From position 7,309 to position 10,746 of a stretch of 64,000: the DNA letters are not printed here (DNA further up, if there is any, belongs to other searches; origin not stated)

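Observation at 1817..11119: Compact operon coupling an inverted Type III-like Res/Mod pair to a PHP::Rad50-like ATPase and a GIY-YIG nuclease: candidate composite, possibly undescribed defence system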

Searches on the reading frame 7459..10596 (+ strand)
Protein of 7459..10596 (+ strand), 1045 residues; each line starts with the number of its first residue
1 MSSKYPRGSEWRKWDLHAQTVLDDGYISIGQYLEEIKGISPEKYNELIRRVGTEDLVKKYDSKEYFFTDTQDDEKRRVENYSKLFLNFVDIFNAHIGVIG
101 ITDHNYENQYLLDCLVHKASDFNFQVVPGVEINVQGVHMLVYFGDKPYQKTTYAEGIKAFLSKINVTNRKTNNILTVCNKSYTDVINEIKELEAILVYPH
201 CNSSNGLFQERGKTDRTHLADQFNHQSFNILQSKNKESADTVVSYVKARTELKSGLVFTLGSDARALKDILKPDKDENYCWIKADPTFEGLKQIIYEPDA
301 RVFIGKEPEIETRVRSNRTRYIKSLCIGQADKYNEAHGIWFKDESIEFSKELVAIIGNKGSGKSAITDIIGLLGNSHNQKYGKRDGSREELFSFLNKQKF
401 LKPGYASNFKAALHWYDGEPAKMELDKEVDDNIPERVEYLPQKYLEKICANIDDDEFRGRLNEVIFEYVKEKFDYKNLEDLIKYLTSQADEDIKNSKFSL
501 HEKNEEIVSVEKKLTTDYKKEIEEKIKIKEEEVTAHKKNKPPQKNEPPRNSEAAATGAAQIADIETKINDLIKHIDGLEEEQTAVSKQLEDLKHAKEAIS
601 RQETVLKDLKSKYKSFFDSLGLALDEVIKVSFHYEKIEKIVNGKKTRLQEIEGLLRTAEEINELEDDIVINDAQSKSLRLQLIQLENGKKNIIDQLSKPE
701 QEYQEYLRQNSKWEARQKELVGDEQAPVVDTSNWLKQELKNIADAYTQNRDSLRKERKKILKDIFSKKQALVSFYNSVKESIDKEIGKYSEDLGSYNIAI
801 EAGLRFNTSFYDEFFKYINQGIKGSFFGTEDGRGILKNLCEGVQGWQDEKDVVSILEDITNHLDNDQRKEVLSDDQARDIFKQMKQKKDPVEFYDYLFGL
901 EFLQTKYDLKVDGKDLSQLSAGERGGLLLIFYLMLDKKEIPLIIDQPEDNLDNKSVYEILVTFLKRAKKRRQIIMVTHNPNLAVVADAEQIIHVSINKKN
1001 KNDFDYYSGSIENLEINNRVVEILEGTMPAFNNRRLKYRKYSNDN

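Call 3: search_protein_families(library=pfam, proteins=[window:7459-10596:+], max_evalue=0.01)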
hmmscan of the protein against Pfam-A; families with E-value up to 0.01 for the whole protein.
window:7459-10596:+ (1045 aa): 4 families
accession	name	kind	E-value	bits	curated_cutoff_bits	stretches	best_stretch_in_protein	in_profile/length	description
PF02463.25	SMC_N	-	1.8e-08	34.6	40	2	636-999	108-216/220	RecF/RecN/SMC N terminal domain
PF13304.12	AAA_21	-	5.4e-08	33.7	27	1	918-982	237-302/304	AAA domain, putative AbiEii toxin, Type IV TA system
PF18595.6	Nuf2_DHR10-like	-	0.001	19.6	28.4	1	552-612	19-79/117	Nuf2, DHR10-like domain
PF13555.12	AAA_29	-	0.0036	17.5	27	1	341-370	12-42/61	P-loop containing region of AAA domain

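Call 4: search_protein_families(library=padloc, proteins=[window:7459-10596:+], max_evalue=0.01)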
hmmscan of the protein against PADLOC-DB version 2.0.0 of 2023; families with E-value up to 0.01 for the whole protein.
window:7459-10596:+ (1045 aa): 15 families
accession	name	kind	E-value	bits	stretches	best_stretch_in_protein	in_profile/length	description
PDLC02208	Ppl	-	3.1e-23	79.9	2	914-1034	772-888/894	-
PDLC04135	mad3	-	4.2e-14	50.9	2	640-995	104-338/374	mads_3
PDLC03859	LmuB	-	6.5e-10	36.8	2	856-984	451-590/611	-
PDLC04678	PDC-M49A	-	8.6e-09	32.2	1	892-1019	523-647/681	-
PDLC04680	PDC-M49A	-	4.4e-08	30.2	2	884-1038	509-669/674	-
PDLC02980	AriA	-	5.1e-08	31.2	1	873-982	220-302/304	-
PDLC04164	AriA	-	1.4e-07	29.4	1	914-992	167-245/253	-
PDLC04182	HEC-01A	-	2.3e-07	28.2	1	928-991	292-359/406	-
PDLC04174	HEC-01A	-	3.5e-05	21.2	1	917-1001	145-230/264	-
PDLC04144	HEC-01B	-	5.7e-05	20.4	0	932-994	287-352/395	-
PDLC04140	mad8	-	0.00018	19.1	0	833-981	104-235/314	mads_8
PDLC00073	GajA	-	0.00038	17.6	0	341-377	14-50/589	AAA ATPase domain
PDLC04570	PDC-M31A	-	0.00043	17.5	0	353-381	24-52/395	-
PDLC02979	AriA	-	0.0009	17.1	1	341-668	14-259/373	-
PDLC00290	PtuA1|PtuA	-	0.0043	14.4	0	930-1036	261-368/414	AAA ATPase domain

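Call 5: search_protein_families(library=ncbifam, proteins=[window:7459-10596:+], max_evalue=0.01)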
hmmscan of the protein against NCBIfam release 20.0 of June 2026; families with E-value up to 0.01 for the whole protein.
window:7459-10596:+ (1045 aa): 37 families (the best 25 are shown)
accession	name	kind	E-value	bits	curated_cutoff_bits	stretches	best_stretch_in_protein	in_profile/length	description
NF045780.1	TrlF_fam_ATP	equivalog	3.3e-173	578.8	350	1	87-1039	33-944/944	TrlF family AAA-like ATPase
NF045781.1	Spaf1101_AAA_ATP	equivalog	3.3e-49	168.1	475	2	627-1041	448-835/836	Spaf_1101 family AAA-like ATPase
NF042955.1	Ppl_antiphage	equivalog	3.6e-33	114.5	1000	2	124-373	77-300/882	anti-phage protein Ppl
TIGR03608.1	L_ocin_972_ABC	subfamily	1.7e-10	40.7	254.85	2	914-987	130-201/206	putative bacteriocin export ABC transporter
TIGR02168.1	SMC_prok_B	equivalog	2.2e-08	32.4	567.35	1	490-794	685-987/1181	chromosome segregation protein SMC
NF007826.0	PRK10535.1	equivalog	3.1e-08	32.3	966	1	917-995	143-217/648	macrolide ABC transporter ATP-binding protein/permease MacB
TIGR04521.1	ECF_ATPase_2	equivalog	1e-07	31.3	330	1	941-992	165-216/279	energy-coupling factor transporter ATPase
NF053840.1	MnTportMntADein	equivalog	1.5e-07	31.2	400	1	907-984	124-197/240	manganese ABC transporter ATP-binding protein MntA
NF040873.1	AztA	equivalog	2e-07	30.8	220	1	912-988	113-187/191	zinc ABC transporter ATP-binding protein AztA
NF038007.1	ABC_ATP_DarD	equivalog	2.8e-07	30.2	375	1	918-986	141-207/218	darobactin export ABC transporter ATP-binding protein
TIGR02211.1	LolD_lipo_ex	equivalog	4.1e-06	26.5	307.75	0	915-987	138-209/221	lipoprotein-releasing ABC transporter ATP-binding protein LolD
TIGR02857.1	CydD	equivalog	5.4e-06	25.6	435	1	913-992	453-527/529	thiol reductant ABC exporter subunit CydD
NF008428.0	PRK11264.1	equivalog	2.7e-05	23.5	406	0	942-984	166-208/250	L-cystine ABC transporter ATP-binding protein TcyN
TIGR00955.1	3a01204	subfamily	4.2e-05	22.3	736.35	1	916-994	164-240/617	pigment precursor permease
TIGR02868.1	CydC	equivalog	6.3e-05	21.8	329.05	1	917-980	470-530/530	thiol reductant ABC exporter subunit CydC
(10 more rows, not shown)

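Call 16: find_homologous_proteins(query=window:7459-10596:+, max_evalue=0.00001)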
Query window:7459-10596:+ (1045 aa): 6198 proteins with E <= 0.00001 among 8000 candidates; the best 120 are listed.
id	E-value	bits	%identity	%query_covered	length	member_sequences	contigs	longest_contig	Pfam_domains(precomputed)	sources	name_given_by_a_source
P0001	0.0e+0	2331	100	100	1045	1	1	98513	PF02463.26,PF13304.13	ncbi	-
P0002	0.0e+0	1946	82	100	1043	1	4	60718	PF02463.26,PF13304.13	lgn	-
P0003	0.0e+0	1245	73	73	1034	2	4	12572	PF02463.26,PF13304.13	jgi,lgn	jgi:ABC-type lipoprotein export system ATPase subunit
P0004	0.0e+0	1180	69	73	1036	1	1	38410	PF02463.26,PF13304.13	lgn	-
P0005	7.3e-296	1002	48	100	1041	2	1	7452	PF02463.26,PF13304.13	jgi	-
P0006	4.8e-292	990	49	100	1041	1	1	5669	PF02463.26,PF13304.13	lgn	-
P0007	9.6e-292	989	59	73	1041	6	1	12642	PF13175.13,PF02463.26,PF13304.13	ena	-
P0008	3.0e-291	987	49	100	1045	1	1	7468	PF02463.26,PF13304.13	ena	-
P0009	2.0e-290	984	49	100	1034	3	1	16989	PF02463.26,PF13304.13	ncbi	-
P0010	2.7e-289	981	48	100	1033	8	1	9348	PF02463.26,PF13304.13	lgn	-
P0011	1.1e-288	979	60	73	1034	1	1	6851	PF02463.26,PF13304.13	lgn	-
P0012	8.4e-288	976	57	77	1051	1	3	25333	PF02463.26,PF13304.13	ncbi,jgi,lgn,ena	-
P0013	1.3e-287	975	58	73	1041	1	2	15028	PF02463.26,PF13304.13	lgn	-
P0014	1.9e-287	975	58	73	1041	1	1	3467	PF02463.26,PF13304.13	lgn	-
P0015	2.1e-284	965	48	100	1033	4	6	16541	PF00005.34,PF02463.26,PF13304.13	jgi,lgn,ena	-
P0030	3.6e-278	944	46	99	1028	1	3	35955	PF02463.26,PF13304.13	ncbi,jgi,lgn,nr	ncbi:MAG: hypothetical protein HQ534_06770 [Armatimonadetes bacterium]|nr:hypothetical protein [Arma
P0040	2.3e-274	931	46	99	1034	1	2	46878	PF02463.26,PF13304.13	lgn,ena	-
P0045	3.2e-272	924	49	91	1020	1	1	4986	PF02811.27,PF02463.26,PF13304.13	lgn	-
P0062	1.4e-268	912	45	100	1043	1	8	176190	PF02463.26,PF13304.13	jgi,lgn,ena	jgi:ABC-type lipoprotein export system ATPase subunit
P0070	5.8e-268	910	45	99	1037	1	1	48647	PF02463.26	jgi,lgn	jgi:ABC-type lipoprotein export system ATPase subunit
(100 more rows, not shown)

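Call 17: find_encoding_contigs(protein=P0001, flank=10000, max_places=3)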
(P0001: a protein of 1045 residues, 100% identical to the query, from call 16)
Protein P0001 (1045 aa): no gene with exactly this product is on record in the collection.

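Call 18: find_encoding_contigs(protein=P0002, flank=10000, max_places=3)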
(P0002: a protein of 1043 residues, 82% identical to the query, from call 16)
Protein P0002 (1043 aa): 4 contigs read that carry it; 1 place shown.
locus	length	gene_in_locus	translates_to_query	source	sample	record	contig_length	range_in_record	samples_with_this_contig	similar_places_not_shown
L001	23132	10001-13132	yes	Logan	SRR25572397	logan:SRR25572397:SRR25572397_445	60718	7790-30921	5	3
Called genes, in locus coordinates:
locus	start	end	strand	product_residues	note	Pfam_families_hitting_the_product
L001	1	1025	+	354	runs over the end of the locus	-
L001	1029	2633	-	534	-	PF00239:Resolvase, PF07508:Recombinase, PF13408:Zn_ribbon_recom (weak)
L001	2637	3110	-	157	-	PF11149:DUF2924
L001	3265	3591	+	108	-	-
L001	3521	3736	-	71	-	PF13560:HTH_31 (weak), PF12844:HTH_19, PF13443:HTH_26, PF01381:HTH_3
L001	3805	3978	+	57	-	-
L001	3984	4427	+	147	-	PF00072:Response_reg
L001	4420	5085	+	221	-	-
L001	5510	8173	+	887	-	PF01170:UPF0020 (faint), PF01555:N6_N4_Mtase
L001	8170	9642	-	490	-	-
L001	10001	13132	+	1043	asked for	PF02463:SMC_N (faint), PF13304:AAA_21 (weak)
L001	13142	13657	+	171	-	-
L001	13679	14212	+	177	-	-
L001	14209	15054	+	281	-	-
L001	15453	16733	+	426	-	PF02195:ParB_N (weak), PF01555:N6_N4_Mtase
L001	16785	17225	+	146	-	-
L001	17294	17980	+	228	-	-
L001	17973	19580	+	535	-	-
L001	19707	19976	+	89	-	PF02583:Trns_repr_metal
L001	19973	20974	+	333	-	-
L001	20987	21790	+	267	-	PF13795:HupE_UreJ_2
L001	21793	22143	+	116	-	PF20098:DUF6488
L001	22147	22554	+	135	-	PF20098:DUF6488 (weak)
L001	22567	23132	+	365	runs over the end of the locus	PF03824:NicO, PF25971:CzcB_N, PF03824:NicO, PF13386:DsbD_2 (weak)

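Call 22: find_related_loci(query=A1, collection=genome_contigs, flank=10000)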
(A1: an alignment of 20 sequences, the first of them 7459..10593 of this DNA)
Query A1 (1045 aa) in genome_contigs; peptide patterns used: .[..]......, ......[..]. (x = any residue, [..] = any of these).
600 stretches matched a pattern (row limit reached: there are more); 574 encode a relative of the query (tblastn E <= 1e-3); the best 80 are kept; 80 distinct loci.
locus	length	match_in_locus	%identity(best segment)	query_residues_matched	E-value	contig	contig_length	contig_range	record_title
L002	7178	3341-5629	59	280-1040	0e+0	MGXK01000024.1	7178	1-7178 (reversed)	MAG: Gammaproteobacteria bacterium RBG_16_51_14 RBG_16_scaffold_14905, whole genome shotgun sequence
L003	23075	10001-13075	44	3-1040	0e+0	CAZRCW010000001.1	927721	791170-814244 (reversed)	MAG TPA_asm: uncultured Gammaproteobacteria bacterium isolate SRP170004_co1_450 genome assembly, contig: NODE_2_length_9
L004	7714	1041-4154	56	1-1040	0e+0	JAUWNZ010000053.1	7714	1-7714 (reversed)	MAG: Pseudomonadota bacterium isolate CSMAG_2437 CSMAG_2437_k141_958353_length_7714_cov_40.0978, whole genome shotgun se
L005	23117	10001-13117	45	1-1039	0e+0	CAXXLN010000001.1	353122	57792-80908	MAG: Desulfatiglandales bacterium isolate 53c9cee3-5eb1-4031-9065-1ba860722897 genome assembly, contig: contig_1, whole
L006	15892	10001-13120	51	1-1040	0e+0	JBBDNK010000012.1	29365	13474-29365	MAG: Aquisalimonadaceae bacterium isolate LejiaB_62_64 Lejia_B_1893_length_29365_cov_38, whole genome shotgun sequence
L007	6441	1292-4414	45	2-1041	0e+0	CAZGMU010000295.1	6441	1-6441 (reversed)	MAG TPA_asm: uncultured Planctomycetaceae bacterium isolate binchicken_co179_88 genome assembly, contig: NODE_20229_leng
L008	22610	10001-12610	50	192-1040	0e+0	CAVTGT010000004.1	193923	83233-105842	MAG: uncultured Nitrospiraceae bacterium isolate MFD06229.bin.1.242 genome assembly, contig: contig_17015, whole genome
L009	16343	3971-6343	52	248-1040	0e+0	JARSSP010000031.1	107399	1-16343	MAG: Candidatus Contendobacter sp. isolate SCELSE-3-Con NODE_250_length_107399_cov_133.428808, whole genome shotgun sequ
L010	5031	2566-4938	52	248-1040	0e+0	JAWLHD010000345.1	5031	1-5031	MAG: Anaerohalosphaeraceae bacterium isolate 30dZY2.bin.36 NODE_20454_length_5031_cov_2.742498, whole genome shotgun seq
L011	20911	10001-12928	33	1-1040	4e-159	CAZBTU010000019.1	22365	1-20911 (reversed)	MAG TPA_asm: uncultured Pseudomonadales bacterium isolate SRP286056_co2_100 genome assembly, contig: NODE_3421_length_22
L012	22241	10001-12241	39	280-1038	6e-147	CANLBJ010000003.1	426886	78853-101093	uncultured Ulvibacter sp. isolate 3-376-3Z.fasta genome assembly, contig: NODE_3, whole genome shotgun sequence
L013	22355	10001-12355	37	252-1038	2e-146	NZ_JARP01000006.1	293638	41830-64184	Flavobacterium sp. KJJ contig_06, whole genome shotgun sequence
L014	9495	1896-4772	34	4-1038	4e-145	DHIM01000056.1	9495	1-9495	MAG TPA_asm: Clostridium sp. UBA4746 UBA4746_contig_3897, whole genome shotgun sequence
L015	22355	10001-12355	37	252-1038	1e-144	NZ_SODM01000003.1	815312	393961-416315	Flavobacterium sp. 270 Ga0310583_103, whole genome shotgun sequence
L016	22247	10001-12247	40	261-1038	5e-148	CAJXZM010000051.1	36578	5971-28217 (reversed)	MAG TPA_asm: uncultured Gammaproteobacteria bacterium isolate SRR3580189_bin.53_MetaBAT_v2.12.1_MAG genome assembly, con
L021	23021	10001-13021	34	7-1038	1e-138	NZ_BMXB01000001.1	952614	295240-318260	Salinimicrobium marinum strain KCTC 12719 sequence01, whole genome shotgun sequence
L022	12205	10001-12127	37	279-1000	2e-137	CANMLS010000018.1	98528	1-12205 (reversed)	uncultured Aquimarina sp. isolate 637-3Z.fasta genome assembly, contig: NODE_18, whole genome shotgun sequence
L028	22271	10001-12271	35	261-1038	2e-131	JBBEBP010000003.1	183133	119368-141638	MAG: Pseudohongiellaceae bacterium isolate LejiaF_61_88 Lejia_F_109_length_183133_cov_55, whole genome shotgun sequence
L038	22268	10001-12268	33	261-1039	1e-123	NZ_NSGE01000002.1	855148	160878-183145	Mesorhizobium sp. WSM3862 contig_2, whole genome shotgun sequence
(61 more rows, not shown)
